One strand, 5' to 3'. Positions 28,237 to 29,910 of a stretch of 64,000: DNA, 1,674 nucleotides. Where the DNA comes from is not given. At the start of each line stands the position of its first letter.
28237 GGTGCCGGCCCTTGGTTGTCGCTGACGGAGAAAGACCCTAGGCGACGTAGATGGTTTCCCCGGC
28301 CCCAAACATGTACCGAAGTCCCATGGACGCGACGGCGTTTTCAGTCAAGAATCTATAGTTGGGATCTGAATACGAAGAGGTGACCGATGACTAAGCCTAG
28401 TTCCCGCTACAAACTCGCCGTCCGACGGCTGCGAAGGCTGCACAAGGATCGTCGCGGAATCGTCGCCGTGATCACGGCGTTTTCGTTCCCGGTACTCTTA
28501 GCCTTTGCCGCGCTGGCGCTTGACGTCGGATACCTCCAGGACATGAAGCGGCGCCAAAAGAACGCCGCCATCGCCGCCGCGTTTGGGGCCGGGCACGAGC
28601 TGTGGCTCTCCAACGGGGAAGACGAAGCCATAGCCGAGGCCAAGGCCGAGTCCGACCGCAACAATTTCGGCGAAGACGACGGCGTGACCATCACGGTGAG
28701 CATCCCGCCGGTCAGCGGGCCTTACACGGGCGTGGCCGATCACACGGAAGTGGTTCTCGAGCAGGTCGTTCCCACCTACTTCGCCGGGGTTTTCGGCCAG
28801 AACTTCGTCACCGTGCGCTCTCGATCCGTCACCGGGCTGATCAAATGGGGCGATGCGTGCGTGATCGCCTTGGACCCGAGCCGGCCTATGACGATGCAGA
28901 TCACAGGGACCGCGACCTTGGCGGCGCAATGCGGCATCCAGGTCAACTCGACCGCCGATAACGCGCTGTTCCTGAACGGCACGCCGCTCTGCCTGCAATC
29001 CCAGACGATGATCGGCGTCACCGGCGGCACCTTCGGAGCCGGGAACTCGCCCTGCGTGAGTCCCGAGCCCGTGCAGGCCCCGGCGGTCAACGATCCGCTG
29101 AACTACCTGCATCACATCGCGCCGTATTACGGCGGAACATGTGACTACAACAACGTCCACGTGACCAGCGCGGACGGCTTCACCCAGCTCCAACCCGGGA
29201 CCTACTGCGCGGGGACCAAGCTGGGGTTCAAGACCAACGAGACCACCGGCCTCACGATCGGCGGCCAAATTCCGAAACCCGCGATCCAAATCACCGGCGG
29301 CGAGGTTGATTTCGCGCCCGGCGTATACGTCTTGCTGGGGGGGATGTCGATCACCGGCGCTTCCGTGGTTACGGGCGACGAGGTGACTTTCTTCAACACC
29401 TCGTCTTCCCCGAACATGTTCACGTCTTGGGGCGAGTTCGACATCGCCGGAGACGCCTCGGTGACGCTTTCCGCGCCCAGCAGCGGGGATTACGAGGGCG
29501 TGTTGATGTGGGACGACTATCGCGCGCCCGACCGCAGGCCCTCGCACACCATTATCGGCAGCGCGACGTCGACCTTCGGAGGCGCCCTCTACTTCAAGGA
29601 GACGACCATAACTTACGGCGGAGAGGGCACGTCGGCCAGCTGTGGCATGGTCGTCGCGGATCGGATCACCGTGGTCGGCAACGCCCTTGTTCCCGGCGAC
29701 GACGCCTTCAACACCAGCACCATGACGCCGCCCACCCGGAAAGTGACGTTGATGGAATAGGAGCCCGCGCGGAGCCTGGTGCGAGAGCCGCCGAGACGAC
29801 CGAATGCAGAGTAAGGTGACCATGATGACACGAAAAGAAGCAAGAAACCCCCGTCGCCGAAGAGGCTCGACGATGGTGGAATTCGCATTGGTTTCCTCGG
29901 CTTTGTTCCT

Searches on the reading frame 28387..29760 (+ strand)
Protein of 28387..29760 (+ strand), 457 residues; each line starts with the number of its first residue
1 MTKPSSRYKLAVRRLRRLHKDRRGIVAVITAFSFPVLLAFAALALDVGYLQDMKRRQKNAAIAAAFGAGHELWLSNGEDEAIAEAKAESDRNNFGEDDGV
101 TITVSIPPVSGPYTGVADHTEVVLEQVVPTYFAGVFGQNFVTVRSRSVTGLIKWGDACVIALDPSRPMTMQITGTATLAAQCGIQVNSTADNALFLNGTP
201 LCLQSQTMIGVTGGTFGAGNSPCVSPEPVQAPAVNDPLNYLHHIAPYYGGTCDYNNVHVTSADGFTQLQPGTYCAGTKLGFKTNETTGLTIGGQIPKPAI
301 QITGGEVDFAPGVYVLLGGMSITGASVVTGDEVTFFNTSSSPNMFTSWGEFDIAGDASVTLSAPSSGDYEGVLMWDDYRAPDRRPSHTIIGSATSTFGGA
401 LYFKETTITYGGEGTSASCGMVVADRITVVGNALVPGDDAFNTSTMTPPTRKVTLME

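Call 38: search_protein_families(library=pfam, proteins=[window:28387-29760:+], max_evalue=0.001)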
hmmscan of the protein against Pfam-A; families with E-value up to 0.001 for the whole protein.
window:28387-29760:+ (457 aa): 1 family
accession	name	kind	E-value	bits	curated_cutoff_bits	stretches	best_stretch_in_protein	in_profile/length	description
PF13400.11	Tad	-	0.00017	22.3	22.3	1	26-67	3-43/47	Putative Flp pilus-assembly TadE/G-like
